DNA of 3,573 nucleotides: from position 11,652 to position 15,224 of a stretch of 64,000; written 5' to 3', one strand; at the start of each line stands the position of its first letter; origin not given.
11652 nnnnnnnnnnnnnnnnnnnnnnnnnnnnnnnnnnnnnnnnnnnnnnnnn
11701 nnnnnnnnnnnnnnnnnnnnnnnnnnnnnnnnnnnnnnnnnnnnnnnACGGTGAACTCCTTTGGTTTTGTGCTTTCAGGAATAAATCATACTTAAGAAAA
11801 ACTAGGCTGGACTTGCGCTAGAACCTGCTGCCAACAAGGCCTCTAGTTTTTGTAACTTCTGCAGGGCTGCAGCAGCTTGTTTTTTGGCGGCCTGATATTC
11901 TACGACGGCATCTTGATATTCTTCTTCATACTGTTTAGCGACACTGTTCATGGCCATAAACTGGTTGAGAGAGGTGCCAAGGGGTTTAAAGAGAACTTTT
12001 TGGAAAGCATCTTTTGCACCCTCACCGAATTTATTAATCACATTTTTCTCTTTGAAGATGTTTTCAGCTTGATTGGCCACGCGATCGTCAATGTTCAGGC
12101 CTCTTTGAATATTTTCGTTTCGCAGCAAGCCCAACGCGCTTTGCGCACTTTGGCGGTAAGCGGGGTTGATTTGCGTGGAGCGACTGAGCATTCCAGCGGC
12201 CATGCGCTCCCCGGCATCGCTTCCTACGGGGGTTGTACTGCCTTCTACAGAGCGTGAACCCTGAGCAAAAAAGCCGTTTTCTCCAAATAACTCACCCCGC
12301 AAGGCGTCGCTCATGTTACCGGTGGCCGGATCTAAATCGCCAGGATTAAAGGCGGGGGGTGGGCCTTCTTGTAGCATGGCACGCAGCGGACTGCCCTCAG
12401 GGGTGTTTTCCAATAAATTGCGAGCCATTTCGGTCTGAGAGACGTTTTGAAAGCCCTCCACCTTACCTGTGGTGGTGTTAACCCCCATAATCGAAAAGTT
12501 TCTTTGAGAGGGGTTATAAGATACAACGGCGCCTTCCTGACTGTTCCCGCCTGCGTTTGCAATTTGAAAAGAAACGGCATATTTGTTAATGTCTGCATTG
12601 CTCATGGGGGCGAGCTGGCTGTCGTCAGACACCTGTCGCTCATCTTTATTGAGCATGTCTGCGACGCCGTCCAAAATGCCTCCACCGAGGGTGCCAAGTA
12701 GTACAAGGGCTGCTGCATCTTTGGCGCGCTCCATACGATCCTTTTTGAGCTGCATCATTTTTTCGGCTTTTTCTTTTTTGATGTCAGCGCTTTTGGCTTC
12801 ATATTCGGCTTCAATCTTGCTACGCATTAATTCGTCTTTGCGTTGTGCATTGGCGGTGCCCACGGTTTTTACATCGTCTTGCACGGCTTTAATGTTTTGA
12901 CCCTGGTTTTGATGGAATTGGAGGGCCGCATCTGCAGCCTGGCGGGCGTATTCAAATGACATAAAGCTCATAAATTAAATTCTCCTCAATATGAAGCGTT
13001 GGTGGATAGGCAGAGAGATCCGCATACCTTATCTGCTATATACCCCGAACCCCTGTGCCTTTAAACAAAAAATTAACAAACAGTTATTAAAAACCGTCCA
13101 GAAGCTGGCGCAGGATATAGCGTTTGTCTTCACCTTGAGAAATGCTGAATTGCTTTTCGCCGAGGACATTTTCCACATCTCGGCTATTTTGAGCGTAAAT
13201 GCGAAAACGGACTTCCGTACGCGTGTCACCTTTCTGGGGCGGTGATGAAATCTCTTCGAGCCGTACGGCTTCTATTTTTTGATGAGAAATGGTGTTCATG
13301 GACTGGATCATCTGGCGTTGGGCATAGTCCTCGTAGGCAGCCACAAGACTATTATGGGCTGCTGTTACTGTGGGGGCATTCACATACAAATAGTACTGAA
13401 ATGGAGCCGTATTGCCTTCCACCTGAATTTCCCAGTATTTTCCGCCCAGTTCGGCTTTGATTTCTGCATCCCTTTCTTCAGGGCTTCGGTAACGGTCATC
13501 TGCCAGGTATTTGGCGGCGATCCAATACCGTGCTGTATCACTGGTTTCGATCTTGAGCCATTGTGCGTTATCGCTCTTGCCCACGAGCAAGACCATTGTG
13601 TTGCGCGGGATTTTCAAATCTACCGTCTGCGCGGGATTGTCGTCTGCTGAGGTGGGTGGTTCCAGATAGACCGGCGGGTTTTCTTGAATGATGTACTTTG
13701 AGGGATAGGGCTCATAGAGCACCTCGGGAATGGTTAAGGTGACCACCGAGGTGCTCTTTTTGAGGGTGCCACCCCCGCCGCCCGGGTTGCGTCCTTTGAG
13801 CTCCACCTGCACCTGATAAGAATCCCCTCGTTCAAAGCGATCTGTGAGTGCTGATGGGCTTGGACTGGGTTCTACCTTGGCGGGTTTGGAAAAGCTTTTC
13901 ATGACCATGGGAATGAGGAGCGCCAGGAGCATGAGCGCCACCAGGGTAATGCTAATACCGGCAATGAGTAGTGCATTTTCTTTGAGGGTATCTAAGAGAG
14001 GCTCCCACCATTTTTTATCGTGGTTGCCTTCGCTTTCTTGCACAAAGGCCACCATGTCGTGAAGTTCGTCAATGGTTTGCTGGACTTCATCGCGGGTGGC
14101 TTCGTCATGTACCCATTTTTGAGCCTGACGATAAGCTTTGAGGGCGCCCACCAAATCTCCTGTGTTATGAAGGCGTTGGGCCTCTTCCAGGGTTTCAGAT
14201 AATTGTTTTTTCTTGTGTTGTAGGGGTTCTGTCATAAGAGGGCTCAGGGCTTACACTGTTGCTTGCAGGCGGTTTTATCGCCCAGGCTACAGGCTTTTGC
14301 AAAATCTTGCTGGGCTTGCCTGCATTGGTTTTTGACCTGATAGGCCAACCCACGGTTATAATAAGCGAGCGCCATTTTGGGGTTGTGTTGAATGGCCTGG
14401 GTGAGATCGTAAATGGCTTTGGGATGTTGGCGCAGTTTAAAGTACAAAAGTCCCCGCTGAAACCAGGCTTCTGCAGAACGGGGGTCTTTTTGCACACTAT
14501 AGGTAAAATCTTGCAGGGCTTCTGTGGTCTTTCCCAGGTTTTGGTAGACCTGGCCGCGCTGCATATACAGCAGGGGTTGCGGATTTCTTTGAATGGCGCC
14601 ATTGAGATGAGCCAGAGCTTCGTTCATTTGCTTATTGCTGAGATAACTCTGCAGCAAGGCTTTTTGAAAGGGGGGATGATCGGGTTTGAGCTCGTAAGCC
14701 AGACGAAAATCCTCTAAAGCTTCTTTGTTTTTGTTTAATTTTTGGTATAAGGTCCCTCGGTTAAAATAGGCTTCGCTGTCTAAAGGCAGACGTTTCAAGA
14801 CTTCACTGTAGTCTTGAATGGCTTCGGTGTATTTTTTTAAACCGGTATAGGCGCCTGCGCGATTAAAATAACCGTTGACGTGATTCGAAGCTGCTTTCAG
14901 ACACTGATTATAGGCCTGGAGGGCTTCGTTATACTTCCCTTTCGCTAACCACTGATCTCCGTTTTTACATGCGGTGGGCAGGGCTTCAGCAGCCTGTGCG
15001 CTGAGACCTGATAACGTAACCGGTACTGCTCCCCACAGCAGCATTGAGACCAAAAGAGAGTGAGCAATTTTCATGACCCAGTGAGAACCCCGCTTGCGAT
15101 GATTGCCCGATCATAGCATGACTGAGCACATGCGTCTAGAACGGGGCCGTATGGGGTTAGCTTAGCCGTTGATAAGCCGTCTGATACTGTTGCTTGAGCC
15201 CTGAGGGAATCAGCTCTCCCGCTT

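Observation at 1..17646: Candidate novel system: regulator-linked operon of giant cysteine-free proteins with small acidic and coiled-coil partners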

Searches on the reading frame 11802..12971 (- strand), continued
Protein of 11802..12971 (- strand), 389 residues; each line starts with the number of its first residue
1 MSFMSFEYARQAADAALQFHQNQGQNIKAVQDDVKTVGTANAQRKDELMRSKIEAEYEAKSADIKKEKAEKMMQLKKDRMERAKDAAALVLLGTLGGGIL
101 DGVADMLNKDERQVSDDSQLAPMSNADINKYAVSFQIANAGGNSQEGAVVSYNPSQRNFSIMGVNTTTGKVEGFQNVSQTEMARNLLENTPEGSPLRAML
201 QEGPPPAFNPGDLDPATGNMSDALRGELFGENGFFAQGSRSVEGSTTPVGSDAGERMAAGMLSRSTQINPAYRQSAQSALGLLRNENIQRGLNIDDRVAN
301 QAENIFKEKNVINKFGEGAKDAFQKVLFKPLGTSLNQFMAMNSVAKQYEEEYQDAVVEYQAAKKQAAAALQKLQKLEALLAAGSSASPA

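Call 32: search_protein_representatives(alignment_id=A1)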
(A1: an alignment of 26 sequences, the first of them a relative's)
Query: 26 sequences, 396 profile positions. Proteins with E-value up to 0.001 (for the whole library): 15; up to 1e-10: 13; up to 1e-30: 10. The best 15 are listed.
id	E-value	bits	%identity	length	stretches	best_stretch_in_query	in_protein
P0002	3.6e-182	622.3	-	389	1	1-396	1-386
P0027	1.2e-173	594.2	-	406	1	1-396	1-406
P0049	1.3e-171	587.6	-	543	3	1-252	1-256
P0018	9.8e-171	584.7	-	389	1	1-395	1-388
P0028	3.4e-162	556.5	-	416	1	1-396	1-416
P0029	2.5e-150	517.5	-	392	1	1-393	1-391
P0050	1.2e-117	409.9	-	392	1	1-393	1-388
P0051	1.1e-108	380.3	-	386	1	1-393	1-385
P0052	2.3e-54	201.5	-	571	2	1-104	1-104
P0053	2.9e-54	201.2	-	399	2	1-189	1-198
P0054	6.2e-29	117.8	-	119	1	106-214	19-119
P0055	2.4e-26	109.2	-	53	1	1-52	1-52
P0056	5.4e-14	68.6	-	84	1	325-393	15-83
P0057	4.4e-05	39.2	-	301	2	10-75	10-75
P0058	4.8e-04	35.8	-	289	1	1-101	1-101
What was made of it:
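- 11802..12971 (-): p389 is the first gene of the core. It has an invariant N-terminus MSFMSF(D/E)YA, a charged helix of about 90 residues, a Gly/Ala-rich weakly hydrophobic segment (86-104), a central alpha/beta domain and a C-terminal helix. A profile search found only 15 hits among 1.84 billion representatives (call 32).
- Tried and rejected: An exhaustive profile search with the p389 family found only 15 proteins and no giants or outgroup families at E <= 1e-3 (call 32).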

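Call 34: find_encoding_contigs(protein=P0057, flank=10000, max_places=3)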
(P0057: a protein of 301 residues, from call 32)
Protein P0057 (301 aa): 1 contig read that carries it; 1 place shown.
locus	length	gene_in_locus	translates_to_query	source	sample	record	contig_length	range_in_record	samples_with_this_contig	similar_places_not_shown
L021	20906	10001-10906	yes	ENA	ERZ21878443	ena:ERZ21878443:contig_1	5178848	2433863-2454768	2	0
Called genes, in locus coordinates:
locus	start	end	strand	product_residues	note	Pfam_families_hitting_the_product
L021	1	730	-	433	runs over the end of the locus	PF00083:Sugar_tr (weak), PF07690:MFS_1, PF03137:OATP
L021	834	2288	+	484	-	PF08323:Glyco_transf_5, PF13439:Glyco_transf_4 (faint)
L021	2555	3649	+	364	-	PF13793:Pribosyltran_N, PF14681:UPRTase (faint), PF00156:Pribosyltran, PF14572:Pribosyl_synth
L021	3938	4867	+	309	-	PF00149:Metallophos (weak)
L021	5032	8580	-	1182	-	PF13414:TPR_11, PF13432:TPR_16, PF14559:TPR_19, PF25063:ARM_TT21_C, PF13424:TPR_12, PF00515:TPR_1, PF13424:TPR_12, PF18768:RNPP_C, +29 more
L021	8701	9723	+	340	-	PF10023:Aminopep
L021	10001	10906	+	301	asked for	-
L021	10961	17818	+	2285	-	-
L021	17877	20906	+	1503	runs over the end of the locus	-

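Call 35: find_encoding_contigs(protein=P0058, flank=10000, max_places=3)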
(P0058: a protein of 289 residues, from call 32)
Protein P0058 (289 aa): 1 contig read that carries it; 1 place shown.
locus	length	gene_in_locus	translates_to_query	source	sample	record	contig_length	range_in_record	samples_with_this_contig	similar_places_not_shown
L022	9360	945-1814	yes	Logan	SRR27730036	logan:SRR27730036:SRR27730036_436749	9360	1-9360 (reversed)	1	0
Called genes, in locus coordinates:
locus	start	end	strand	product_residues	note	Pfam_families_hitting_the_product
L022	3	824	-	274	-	?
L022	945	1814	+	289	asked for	-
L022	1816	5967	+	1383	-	PF13646:HEAT_2 (faint)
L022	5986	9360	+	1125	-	?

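Call 57: search_protein_families(library=ncbifam, proteins=[window:11802-12971:-], max_evalue=0.1)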
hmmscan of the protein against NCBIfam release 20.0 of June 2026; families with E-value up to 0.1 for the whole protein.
window:11802-12971:- (389 aa): 2 families
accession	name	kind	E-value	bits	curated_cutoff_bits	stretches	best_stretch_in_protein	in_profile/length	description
TIGR04024.1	F420_NP1902A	hypoth_equivalog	0.012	14.4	345.4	1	284-386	189-290/330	TIGR04024 family LLM class F420-dependent oxidoreductase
NF008047.0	PRK10780.1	equivalog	0.023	14.7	237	1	324-381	24-81/165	molecular chaperone Skp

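Call 58: search_protein_families(library=phrogs, proteins=[window:11802-12971:-], max_evalue=0.1)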
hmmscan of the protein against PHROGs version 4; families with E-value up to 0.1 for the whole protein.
window:11802-12971:- (389 aa): 0 families

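Call 65: find_related_loci(query=A1, collection=viral_contigs, flank=5000)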
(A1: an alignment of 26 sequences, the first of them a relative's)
Query A1 (389 aa) in viral_contigs; peptide patterns used: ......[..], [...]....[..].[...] (x = any residue, [..] = any of these).
33 stretches matched a pattern, but none encodes a relative of the query by tblastn (E <= 1e-3).

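Call 83: fold_search(model_id=the predicted structure, library=viral)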
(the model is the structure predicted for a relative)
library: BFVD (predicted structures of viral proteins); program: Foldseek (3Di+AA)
matches with E <= 10: 239; with E <= 0.001: 0
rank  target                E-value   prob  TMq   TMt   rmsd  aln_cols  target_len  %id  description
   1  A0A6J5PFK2            1.1e-01  0.11  0.12  0.10  33.6       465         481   10  Uncharacterized protein [uncultured Caudovirales phage]
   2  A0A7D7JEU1            1.2e-01  0.41  0.18  0.09  19.4       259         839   14  (no name in the UniProt tables at hand)
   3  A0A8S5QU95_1          1.7e-01  0.14  0.09  0.05  16.0       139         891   18  Tail fiber family protein [CrAss-like virus sp. ctDAq1]
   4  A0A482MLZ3            2.7e-01  0.21  0.08  0.21  18.9       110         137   16  Uncharacterized protein [Burkholderia phage BcepSauron]
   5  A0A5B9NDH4            3.0e-01  0.14  0.13  0.30  14.8       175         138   11  (no name in the UniProt tables at hand)
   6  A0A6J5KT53            3.2e-01  0.21  0.12  0.13  14.6       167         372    8  Uncharacterized protein [uncultured Caudovirales phage]
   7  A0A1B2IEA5            4.0e-01  0.08  0.12  0.17  16.7       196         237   14  Putative endodeoxyribonuclease [Erwinia phage vB_EamM_Kwan]
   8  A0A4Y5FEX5            5.5e-01  0.47  0.13  0.31   6.3        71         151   14  Uncharacterized protein [Lactobacillus phage 3-521]
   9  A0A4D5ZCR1            6.2e-01  0.20  0.11  0.23   8.9        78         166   13  Uncharacterized protein [Burkholderia phage BcepSaruman]
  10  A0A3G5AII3            6.2e-01  0.06  0.11  0.19  18.6       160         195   20  Uncharacterized protein [Sylvanvirus sp.]
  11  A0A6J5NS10            6.5e-01  0.05  0.14  0.08  29.6       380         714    9  Uncharacterized protein [uncultured Caudovirales phage]
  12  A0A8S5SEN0            6.9e-01  0.41  0.12  0.48   3.7        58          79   16  Uncharacterized protein [Caudovirales sp. ctrNG92]
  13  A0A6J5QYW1            7.3e-01  0.44  0.12  0.60   6.5        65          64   14  Uncharacterized protein [uncultured Caudovirales phage]
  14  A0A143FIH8            7.3e-01  0.09  0.09  0.14  18.1       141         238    6  Uncharacterized protein [Bacillus phage Vinny]
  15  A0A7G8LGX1            7.3e-01  0.06  0.09  0.13  17.9       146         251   12  Uncharacterized protein [Mycobacterium phage MasterPo]
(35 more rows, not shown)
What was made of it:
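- On Phage or contractile-injection derived loci: The best BFVD fold match has E = 0.11 (call 83).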

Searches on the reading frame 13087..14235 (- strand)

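Call 6: search_protein_families(library=pfam, proteins=[window:13087-14235:-], max_evalue=0.1)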
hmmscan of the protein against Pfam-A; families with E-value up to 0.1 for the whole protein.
window:13087-14235:- (382 aa): 1 family
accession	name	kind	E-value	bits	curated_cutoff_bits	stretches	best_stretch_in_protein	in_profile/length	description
PF03357.26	Snf7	-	0.077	13.1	27.3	0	6-65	61-120/171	Snf7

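Call 57: search_protein_families(library=ncbifam, proteins=[window:13087-14235:-], max_evalue=0.1)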
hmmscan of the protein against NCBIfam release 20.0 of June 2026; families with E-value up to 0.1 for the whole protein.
window:13087-14235:- (382 aa): 1 family
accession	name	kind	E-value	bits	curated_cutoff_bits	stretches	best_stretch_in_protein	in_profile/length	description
TIGR01195.1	oadG_fam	subfamily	0.0049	17.4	36.05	1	87-127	8-48/84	sodium pump decarboxylases, gamma subunit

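Call 58: search_protein_families(library=phrogs, proteins=[window:13087-14235:-], max_evalue=0.1)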
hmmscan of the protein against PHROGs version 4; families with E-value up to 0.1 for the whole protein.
window:13087-14235:- (382 aa): 1 family
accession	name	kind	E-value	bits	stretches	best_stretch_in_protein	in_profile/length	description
phrog_1697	-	tail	0.022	15.3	0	222-266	88-132/163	minor tail protein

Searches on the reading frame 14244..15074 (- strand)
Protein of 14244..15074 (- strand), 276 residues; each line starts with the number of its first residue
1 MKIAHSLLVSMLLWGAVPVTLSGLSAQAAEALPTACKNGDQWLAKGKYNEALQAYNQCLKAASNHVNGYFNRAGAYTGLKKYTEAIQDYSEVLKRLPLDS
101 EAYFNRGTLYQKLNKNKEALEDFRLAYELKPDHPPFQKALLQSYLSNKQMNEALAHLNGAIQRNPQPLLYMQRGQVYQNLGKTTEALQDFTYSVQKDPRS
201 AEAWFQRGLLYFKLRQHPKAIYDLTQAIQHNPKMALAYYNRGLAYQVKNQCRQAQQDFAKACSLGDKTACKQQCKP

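Call 6: search_protein_families(library=pfam, proteins=[window:14244-15074:-], max_evalue=0.1)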
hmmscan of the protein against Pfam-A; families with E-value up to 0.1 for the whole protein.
window:14244-15074:- (276 aa): 31 families (the best 25 are shown)
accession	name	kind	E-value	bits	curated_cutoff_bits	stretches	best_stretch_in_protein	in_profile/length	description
PF00515.34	TPR_1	-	7.7e-42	139.9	27.8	6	201-233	1-33/34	Tetratricopeptide repeat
PF07719.23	TPR_2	-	8e-36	119.6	27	5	201-233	1-33/34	Tetratricopeptide repeat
PF13181.12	TPR_8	-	7.5e-27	91.6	25.7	4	101-133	2-34/34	Tetratricopeptide repeat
PF13414.12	TPR_11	-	1.1e-26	92.6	26.8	5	211-246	4-39/42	TPR repeat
PF13371.12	TPR_9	-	3.2e-24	85.2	35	4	140-202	1-64/73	Tetratricopeptide repeat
PF13432.12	TPR_16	-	7.6e-23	81.1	32.7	4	173-224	3-53/65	Tetratricopeptide repeat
PF13431.12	TPR_17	-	4.2e-20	70.7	24.4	4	191-221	3-33/34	Tetratricopeptide repeat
PF14559.12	TPR_19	-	9.5e-16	58.3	25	2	115-169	6-61/68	Tetratricopeptide repeat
PF13428.12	TPR_14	-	5e-15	54.9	23.5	2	137-175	4-43/44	Tetratricopeptide repeat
PF13174.12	TPR_6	-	2.2e-13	50.3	26.3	1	202-233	1-32/33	Tetratricopeptide repeat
PF13424.12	TPR_12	-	2.5e-13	50.4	30.1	1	70-130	7-75/77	Tetratricopeptide repeat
PF25575.1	TPR_BSK1_C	-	1.4e-09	38.3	42.2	1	80-134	56-111/118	Serine/threonine-protein kinase BSK1-like, TPR repeats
PF12895.13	ANAPC3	-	3.5e-08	34.1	27.2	3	44-87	35-77/82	Anaphase-promoting complex, cyclosome, subunit 3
PF23914.1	TPR_CcmH_CycH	-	1.1e-07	32.2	42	0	107-168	57-121/158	Cytochrome c-type biogenesis protein H TPR domain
PF13374.12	TPR_10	-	2.3e-06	27.9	27.5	0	105-128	7-30/42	Tetratricopeptide repeat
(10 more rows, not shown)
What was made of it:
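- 14244..15074 (-): A secreted TPR protein. It is a lineage-specific neighbour. TPR_1 scores E = 7.7e-42 (call 6).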

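Call 57: search_protein_families(library=ncbifam, proteins=[window:14244-15074:-], max_evalue=0.1)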
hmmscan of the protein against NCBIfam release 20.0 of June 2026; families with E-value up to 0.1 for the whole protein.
window:14244-15074:- (276 aa): 31 families (the best 25 are shown)
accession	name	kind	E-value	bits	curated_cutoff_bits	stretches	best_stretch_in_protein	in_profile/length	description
NF040959.1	MamA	equivalog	2.5e-25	89.1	200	2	43-158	82-197/204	magnetosome protein MamA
TIGR02917.1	PEP_TPR_lipo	equivalog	2e-19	69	312.2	2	38-166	742-869/899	XrtA/PEP-CTERM system TPR-repeat protein PrsT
TIGR02521.1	type_IV_pilW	equivalog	3.3e-19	69.4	154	3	199-268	29-98/234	type IV pilus biogenesis/stability protein PilW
NF008391.2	PRK11189.1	equivalog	6.4e-15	55.4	250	2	160-260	58-158/297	lipoprotein NlpI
NF047558.1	TPR_END_plus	domain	1.1e-14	54.1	32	2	203-234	1-32/56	TPR end-of-group domain-containing protein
NF033762.1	social_mot_Tgl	equivalog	1.6e-14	53.8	225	2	45-215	44-218/252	social motility TPR repeat lipoprotein Tgl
TIGR02552.1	LcrH_SycD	equivalog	3.7e-14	52.6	104.8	3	100-165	52-117/136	SycD/LcrH family type III secretion system chaperone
TIGR00990.1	3a0801s09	subfamily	6.2e-14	51.5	757.25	2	180-264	344-428/615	mitochondrial import receptor subunit TOM70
NF033758.1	gliding_GltE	equivalog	1.3e-11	44.1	225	1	37-266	98-321/411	adventurous gliding motility TPR repeat lipoprotein GltE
NF047507.1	TPR_BatC_Lepto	exception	2.1e-11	43.7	175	2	36-151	28-145/214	TPR repeat-containing protein BatC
NF033920.0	C39_PA2778_fam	equivalog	2.7e-11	43.4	150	2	163-264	152-253/255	PA2778 family cysteine peptidase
TIGR02795.1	tol_pal_ybgF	equivalog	1.4e-10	41.8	90.1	3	37-97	7-70/119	tol-pal system protein YbgF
NF002725.1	PRK02603.1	equivalog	5e-09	36.4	143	1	157-268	25-139/173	photosystem I assembly protein Ycf3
NF052415.1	T3SS_chap_SctY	equivalog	5.1e-09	36.6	70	1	109-188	15-98/106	type III secretion apparatus assembly chaperone SctY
NF040561.1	PrimPol_Msp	equivalog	1.6e-08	33.6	200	2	145-258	2-115/515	CRISPR-associated primase-polymerase type A1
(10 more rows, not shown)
